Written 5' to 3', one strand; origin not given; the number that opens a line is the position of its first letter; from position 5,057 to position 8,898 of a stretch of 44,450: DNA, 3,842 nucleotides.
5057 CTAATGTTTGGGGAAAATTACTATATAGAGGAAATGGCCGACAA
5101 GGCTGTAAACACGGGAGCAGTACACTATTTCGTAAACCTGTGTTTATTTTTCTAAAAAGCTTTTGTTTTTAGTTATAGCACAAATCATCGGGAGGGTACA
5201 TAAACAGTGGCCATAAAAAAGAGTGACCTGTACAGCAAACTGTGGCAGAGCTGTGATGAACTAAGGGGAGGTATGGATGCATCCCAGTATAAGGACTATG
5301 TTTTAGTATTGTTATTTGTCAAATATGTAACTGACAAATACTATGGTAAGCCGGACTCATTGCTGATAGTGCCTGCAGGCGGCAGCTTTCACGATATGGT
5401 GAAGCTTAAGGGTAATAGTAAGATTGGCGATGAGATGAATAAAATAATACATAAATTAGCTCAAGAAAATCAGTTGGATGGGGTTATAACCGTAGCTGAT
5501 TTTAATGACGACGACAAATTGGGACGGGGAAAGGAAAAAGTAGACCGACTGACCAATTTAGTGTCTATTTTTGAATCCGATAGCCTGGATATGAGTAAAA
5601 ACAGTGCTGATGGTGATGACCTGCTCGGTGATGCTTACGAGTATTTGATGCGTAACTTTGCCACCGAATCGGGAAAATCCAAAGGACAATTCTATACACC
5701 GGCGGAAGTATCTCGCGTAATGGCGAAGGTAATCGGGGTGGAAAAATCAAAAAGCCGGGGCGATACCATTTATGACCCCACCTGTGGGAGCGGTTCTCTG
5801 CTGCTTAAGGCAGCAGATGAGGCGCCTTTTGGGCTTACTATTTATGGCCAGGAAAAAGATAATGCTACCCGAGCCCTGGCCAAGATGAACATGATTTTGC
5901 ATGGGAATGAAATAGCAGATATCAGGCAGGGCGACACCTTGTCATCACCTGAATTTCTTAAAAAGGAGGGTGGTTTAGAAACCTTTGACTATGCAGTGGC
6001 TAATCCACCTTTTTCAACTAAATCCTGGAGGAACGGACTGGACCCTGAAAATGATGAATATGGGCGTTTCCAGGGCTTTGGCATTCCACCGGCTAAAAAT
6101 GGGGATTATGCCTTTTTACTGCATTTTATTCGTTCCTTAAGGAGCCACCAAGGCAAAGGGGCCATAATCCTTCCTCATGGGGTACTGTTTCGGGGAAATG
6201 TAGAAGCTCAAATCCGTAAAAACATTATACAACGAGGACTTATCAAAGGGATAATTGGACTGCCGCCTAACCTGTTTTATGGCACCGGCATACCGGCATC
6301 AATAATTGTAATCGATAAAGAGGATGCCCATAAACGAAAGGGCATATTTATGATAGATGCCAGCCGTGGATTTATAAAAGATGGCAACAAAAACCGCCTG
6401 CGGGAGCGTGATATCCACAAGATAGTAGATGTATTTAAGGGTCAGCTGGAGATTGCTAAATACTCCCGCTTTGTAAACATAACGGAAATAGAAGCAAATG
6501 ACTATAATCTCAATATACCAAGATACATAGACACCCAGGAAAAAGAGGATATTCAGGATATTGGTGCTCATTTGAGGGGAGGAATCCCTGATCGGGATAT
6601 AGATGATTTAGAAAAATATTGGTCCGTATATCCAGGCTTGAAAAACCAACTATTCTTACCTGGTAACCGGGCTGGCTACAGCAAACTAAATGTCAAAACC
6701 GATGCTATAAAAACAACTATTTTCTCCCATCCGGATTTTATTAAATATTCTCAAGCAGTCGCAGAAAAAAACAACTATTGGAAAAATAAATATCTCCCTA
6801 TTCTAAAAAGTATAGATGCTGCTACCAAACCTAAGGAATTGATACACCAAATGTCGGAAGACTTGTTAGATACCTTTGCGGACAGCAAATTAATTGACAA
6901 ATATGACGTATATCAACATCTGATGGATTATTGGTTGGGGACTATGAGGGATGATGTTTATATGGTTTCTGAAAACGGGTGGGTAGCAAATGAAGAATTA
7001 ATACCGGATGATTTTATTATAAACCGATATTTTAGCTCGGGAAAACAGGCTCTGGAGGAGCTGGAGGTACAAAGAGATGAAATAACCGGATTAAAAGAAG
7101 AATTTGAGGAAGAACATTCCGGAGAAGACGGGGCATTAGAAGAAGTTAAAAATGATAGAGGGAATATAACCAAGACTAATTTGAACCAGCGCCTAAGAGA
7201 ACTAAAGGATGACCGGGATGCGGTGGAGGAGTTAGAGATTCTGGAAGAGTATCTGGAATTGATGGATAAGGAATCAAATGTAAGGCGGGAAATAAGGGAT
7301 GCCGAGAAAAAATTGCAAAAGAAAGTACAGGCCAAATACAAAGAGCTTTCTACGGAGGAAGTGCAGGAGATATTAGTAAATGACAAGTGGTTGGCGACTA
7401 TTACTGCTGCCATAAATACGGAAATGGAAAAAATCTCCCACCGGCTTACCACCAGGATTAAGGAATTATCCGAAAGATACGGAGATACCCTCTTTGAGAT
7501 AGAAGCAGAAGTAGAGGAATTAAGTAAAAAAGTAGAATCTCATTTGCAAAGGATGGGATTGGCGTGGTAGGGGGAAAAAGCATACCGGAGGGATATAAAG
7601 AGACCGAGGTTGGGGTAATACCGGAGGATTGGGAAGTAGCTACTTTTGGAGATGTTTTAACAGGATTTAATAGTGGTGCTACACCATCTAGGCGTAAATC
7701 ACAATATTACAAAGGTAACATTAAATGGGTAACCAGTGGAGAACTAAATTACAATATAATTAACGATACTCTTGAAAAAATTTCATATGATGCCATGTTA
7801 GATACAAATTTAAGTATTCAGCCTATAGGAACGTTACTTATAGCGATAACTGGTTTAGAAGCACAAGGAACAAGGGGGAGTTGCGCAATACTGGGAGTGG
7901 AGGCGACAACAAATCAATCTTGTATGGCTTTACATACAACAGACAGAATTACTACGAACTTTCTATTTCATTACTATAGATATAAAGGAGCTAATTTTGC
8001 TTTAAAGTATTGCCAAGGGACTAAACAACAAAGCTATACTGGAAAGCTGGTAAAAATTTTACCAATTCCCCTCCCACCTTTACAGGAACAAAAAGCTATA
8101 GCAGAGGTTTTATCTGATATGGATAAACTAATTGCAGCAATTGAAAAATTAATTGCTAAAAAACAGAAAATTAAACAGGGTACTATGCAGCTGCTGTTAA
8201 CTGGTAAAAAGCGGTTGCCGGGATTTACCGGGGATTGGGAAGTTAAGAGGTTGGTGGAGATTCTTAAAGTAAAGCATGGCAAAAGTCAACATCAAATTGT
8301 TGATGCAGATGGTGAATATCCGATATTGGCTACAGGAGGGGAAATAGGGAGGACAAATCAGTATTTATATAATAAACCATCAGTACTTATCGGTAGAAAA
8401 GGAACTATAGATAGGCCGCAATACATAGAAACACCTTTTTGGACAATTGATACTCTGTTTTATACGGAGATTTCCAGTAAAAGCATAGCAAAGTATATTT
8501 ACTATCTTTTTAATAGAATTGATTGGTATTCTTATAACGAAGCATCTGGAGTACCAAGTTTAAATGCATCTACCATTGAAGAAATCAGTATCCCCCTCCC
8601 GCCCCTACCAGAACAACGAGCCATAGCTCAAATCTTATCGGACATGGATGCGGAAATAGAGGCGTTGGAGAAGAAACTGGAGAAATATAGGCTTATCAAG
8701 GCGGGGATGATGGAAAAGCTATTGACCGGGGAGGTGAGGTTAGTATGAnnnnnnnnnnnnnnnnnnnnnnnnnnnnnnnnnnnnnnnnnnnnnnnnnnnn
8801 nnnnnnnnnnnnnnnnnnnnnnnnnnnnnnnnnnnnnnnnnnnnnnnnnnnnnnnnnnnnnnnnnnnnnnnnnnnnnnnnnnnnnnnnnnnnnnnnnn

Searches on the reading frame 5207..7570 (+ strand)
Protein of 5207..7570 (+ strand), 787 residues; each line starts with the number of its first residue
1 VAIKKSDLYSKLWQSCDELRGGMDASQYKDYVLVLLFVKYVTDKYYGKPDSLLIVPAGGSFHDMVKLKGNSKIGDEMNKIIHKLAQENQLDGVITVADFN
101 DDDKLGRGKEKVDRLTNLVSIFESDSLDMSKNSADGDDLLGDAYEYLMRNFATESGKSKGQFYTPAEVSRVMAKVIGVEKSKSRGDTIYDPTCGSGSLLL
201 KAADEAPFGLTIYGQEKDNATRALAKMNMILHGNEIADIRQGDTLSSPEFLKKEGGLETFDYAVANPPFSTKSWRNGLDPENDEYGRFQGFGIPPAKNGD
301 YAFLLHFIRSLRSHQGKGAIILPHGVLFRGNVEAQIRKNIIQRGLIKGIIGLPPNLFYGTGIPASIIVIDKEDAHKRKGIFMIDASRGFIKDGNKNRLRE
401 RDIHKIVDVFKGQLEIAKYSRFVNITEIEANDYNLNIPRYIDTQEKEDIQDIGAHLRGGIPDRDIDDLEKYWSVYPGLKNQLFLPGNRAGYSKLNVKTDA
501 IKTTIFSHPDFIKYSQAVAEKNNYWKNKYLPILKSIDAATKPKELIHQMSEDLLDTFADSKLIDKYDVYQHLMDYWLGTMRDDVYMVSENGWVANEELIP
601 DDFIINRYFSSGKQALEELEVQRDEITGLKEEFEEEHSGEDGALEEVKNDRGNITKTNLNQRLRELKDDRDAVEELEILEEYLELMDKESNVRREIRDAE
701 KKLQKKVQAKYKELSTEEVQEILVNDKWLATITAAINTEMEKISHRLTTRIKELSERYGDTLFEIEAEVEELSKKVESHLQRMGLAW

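Call 40: search_protein_families(library=pfam, proteins=[window:5207-7570:+], max_evalue=0.00001)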
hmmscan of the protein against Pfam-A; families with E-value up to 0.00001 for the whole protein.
window:5207-7570:+ (787 aa): 2 families
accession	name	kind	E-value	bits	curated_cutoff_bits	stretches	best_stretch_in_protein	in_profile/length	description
PF02384.22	N6_Mtase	-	4.7e-103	345.2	20.4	1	137-448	3-310/311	N-6 DNA Methylase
PF12161.14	HsdM_N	-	3.5e-14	54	24.5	1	10-122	3-135/135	HsdM N-terminal domain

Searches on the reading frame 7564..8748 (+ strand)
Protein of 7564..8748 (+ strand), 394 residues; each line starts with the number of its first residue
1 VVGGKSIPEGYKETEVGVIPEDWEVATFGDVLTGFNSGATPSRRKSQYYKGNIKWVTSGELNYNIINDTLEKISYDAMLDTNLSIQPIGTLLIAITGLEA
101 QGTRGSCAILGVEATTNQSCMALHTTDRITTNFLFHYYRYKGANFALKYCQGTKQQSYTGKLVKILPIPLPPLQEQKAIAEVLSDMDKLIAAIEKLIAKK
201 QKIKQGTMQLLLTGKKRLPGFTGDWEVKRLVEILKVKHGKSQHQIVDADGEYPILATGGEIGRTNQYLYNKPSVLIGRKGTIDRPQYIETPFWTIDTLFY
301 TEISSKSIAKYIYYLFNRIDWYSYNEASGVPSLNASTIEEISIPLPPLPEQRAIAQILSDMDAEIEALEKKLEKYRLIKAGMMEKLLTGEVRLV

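Call 40: search_protein_families(library=pfam, proteins=[window:7564-8748:+], max_evalue=0.00001)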
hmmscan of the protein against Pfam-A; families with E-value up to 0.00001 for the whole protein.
window:7564-8748:+ (394 aa): 1 family
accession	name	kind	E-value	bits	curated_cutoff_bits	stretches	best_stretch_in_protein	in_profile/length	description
PF01420.25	Methylase_S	-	1.3e-51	175.6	22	2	20-204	1-167/168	Type I restriction modification DNA specificity domain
